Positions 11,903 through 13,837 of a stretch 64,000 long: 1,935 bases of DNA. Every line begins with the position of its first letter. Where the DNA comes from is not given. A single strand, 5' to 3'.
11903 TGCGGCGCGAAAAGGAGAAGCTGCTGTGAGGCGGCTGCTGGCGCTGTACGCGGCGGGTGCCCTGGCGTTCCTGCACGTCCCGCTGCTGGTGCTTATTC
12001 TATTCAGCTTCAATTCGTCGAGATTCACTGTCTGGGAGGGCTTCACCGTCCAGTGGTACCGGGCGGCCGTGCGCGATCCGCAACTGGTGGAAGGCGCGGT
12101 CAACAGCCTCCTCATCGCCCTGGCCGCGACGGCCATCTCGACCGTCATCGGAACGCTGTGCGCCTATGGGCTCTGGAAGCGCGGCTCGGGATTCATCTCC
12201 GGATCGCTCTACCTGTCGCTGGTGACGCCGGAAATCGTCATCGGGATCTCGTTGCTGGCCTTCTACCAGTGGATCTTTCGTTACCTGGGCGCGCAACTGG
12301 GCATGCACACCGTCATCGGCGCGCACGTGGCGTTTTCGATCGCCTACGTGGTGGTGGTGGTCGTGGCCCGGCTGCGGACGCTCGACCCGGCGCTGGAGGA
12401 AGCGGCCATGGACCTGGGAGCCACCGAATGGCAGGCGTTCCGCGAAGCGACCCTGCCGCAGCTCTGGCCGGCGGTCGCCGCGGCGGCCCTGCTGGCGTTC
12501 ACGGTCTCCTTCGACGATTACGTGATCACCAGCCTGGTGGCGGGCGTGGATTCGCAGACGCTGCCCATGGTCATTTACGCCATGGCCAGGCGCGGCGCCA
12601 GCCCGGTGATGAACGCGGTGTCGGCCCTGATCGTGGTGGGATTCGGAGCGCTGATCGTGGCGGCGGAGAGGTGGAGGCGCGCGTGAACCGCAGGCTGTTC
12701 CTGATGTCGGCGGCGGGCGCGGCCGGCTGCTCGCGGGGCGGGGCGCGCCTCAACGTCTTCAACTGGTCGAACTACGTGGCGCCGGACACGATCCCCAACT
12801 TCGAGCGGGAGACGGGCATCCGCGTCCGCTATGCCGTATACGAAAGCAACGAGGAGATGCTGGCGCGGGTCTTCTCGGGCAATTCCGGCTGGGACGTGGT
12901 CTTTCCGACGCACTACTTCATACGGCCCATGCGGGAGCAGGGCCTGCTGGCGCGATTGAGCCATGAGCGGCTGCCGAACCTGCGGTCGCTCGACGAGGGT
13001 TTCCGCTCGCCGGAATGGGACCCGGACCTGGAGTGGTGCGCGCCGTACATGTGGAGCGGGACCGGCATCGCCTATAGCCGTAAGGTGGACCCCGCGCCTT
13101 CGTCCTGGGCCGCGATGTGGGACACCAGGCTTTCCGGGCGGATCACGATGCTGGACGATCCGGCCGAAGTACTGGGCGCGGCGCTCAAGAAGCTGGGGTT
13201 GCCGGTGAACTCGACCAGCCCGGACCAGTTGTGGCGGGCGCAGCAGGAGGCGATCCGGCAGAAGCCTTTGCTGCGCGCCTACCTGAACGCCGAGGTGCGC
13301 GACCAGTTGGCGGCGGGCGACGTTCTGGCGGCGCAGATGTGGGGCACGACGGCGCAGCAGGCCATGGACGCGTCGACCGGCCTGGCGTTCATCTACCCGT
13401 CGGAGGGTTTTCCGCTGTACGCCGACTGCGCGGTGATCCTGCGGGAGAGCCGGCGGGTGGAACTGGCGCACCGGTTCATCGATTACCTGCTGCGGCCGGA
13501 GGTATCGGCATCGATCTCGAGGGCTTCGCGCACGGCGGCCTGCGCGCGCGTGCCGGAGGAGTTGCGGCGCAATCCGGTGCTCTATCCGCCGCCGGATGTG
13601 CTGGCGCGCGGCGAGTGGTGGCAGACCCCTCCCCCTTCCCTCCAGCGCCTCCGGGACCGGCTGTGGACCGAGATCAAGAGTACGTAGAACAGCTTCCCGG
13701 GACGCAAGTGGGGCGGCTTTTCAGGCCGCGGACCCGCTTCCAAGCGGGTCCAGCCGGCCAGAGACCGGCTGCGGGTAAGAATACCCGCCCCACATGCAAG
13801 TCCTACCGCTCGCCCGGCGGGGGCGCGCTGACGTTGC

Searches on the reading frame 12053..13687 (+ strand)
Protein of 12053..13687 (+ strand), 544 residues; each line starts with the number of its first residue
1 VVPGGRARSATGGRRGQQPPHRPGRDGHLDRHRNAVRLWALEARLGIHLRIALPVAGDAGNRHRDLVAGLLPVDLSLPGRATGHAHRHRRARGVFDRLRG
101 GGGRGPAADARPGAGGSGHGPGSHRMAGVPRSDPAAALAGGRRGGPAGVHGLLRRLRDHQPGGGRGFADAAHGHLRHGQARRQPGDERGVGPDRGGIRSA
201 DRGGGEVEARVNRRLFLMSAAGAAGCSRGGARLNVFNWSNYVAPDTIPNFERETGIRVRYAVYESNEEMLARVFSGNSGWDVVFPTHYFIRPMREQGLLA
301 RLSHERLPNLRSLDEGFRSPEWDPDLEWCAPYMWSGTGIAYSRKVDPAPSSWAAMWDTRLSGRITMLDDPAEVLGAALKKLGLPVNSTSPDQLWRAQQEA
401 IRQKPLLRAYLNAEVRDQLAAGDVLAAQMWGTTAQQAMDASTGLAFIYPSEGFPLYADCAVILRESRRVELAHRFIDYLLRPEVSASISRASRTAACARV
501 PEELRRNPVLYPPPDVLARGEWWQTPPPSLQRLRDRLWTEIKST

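Call 68: search_protein_families(library=pfam, proteins=[window:12053-13687:+], max_evalue=0.00001)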
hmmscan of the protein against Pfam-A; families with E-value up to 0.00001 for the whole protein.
window:12053-13687:+ (544 aa): 4 families
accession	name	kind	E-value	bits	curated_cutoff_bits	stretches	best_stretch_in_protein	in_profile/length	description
PF13416.11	SBP_bac_8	-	7.8e-20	72.2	27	1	249-489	5-253/279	Bacterial extracellular solute-binding protein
PF13343.11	SBP_bac_6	-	8.1e-12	45.6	24.6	1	287-497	18-221/245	Bacterial extracellular solute-binding protein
PF01547.30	SBP_bac_1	-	3.4e-11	44.1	26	1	245-484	16-305/307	Bacterial extracellular solute-binding protein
PF13531.11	SBP_bac_11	-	1.4e-08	35.2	25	1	245-486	15-219/227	Bacterial extracellular solute-binding protein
